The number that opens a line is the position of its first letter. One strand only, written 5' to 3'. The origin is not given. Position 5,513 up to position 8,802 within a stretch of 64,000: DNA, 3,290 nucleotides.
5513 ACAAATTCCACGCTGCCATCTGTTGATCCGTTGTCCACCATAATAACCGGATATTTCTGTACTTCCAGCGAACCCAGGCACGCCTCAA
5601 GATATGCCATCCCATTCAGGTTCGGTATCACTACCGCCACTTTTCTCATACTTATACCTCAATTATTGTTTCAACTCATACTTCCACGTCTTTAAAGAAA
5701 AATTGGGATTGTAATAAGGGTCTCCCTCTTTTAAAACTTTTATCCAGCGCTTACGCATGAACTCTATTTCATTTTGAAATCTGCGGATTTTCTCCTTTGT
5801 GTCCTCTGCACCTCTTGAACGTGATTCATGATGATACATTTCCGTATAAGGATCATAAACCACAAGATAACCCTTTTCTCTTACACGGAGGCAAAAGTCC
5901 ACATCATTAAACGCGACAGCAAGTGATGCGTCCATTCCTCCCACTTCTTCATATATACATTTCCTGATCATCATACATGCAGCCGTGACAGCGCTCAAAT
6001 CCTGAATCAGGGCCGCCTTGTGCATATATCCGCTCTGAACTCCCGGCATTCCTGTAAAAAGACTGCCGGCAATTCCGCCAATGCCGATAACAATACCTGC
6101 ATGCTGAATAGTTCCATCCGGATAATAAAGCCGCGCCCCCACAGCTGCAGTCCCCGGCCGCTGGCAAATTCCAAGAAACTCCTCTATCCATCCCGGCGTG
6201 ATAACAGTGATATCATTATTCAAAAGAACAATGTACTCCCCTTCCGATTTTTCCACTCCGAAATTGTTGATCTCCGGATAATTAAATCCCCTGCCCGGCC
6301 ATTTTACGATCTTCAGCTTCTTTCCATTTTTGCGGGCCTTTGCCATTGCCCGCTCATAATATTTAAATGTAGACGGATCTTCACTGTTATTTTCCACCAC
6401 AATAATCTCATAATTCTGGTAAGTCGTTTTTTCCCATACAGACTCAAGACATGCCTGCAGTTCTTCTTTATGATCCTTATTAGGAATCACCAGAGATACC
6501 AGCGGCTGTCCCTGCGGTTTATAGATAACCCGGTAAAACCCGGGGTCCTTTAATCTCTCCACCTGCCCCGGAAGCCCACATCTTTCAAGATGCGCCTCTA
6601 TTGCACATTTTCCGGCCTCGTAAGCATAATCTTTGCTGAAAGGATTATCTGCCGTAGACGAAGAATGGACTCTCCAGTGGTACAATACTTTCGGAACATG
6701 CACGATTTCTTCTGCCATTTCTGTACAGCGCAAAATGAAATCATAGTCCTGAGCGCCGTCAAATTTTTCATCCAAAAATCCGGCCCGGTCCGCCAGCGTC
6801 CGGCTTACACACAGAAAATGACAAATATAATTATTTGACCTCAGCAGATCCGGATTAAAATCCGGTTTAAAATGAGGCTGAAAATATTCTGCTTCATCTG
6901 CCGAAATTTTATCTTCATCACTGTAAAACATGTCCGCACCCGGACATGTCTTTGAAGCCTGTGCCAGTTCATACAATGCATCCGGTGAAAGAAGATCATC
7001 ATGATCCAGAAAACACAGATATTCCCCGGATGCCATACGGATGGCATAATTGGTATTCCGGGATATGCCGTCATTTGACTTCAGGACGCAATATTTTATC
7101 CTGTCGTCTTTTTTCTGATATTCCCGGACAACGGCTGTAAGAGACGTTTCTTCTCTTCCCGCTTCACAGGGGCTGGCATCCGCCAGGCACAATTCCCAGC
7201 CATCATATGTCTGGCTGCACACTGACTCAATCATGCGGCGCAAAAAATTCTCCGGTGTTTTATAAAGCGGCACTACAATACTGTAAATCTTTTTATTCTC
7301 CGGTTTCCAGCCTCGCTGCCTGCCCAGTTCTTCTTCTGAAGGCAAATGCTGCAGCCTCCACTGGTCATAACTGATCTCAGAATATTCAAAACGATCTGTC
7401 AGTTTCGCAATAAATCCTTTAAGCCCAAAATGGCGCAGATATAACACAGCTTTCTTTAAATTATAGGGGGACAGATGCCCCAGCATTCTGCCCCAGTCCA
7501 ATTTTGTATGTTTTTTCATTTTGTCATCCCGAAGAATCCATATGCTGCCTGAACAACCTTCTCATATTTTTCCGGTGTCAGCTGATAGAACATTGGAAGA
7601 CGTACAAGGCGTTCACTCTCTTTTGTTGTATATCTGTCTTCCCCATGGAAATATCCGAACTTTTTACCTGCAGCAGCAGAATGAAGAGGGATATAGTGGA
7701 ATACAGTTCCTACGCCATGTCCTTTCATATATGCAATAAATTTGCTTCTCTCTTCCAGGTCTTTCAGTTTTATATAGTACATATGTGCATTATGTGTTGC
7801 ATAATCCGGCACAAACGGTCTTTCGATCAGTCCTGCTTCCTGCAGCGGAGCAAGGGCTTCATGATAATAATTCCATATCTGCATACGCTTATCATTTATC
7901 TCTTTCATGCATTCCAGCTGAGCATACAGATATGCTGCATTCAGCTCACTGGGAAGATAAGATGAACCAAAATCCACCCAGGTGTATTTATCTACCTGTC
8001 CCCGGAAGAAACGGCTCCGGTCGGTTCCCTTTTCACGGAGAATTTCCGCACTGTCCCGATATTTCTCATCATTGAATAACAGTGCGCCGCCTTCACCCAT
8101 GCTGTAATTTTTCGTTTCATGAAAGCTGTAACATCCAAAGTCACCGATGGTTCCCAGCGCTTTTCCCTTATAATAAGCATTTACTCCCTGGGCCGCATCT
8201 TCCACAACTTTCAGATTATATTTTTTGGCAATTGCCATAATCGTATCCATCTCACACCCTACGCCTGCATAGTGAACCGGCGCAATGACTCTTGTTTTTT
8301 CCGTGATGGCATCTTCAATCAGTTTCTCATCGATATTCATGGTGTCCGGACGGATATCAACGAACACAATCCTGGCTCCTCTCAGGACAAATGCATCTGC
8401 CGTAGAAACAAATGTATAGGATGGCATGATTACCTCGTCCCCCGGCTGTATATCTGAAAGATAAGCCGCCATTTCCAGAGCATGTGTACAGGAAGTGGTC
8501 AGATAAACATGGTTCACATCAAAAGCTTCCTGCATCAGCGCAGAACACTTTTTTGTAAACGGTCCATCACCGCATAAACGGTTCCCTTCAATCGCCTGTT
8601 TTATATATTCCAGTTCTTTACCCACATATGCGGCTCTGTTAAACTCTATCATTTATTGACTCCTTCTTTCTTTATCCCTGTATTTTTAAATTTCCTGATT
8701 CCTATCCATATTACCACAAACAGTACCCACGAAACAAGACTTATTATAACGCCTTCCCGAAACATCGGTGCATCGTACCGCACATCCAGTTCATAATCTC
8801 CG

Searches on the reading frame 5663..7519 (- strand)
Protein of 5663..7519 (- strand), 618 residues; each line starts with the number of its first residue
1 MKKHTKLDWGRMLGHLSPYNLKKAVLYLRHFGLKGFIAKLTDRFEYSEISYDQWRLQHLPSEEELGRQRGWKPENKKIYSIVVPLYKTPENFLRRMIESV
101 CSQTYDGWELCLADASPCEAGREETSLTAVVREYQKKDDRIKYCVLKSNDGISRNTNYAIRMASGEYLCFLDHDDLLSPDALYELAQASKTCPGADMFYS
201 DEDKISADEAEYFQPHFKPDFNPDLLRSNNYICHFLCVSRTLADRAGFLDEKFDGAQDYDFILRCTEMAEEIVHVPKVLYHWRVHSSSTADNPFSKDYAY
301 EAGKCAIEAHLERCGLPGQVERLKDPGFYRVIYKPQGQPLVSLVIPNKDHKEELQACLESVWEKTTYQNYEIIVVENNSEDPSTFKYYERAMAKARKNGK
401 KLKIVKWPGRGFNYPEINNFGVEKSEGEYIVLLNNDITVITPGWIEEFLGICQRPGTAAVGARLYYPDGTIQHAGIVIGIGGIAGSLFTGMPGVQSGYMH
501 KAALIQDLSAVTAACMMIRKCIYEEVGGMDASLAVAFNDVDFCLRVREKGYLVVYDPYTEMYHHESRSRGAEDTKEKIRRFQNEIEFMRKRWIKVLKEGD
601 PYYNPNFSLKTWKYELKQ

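Call 48: search_protein_families(library=pfam, proteins=[window:5663-7519:-], max_evalue=0.00001)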
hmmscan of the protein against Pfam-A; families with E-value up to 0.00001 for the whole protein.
window:5663-7519:- (618 aa): 4 families
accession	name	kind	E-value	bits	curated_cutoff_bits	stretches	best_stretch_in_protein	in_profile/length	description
PF00535.33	Glycos_transf_2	-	3e-40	138.4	23.3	2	80-245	1-161/168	Glycosyl transferase family 2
PF13641.12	Glyco_tranf_2_3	-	4.6e-16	60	27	2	339-568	2-216/230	Glycosyltransferase like family 2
PF10111.15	Glyco_tranf_2_2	-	4e-15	56.5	27.3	1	150-288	67-223/276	Glycosyltransferase like family 2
PF13632.12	Glyco_trans_2_3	-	1.7e-06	28.4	27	0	505-568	66-127/198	Glycosyl transferase family group 2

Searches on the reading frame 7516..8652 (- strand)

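Call 8: search_protein_families(library=pfam, proteins=[window:7516-8652:-], max_evalue=0.01)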
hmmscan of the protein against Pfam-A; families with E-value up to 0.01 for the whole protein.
window:7516-8652:- (378 aa): 4 families
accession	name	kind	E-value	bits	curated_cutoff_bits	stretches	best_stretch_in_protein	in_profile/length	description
PF01041.23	DegT_DnrJ_EryC1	-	8.8e-88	295.4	19.8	1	12-369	6-358/360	DegT/DnrJ/EryC1/StrS aminotransferase family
PF00266.25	Aminotran_5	-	6.2e-08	32.4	21.5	1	46-158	61-181/371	Aminotransferase class-V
PF00155.27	Aminotran_1_2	-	6.9e-08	32.5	19.7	1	38-152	53-185/361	Aminotransferase class I and II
PF01212.27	Beta_elim_lyase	-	1.1e-05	25.3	27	1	19-196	20-214/288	Beta-eliminating lyase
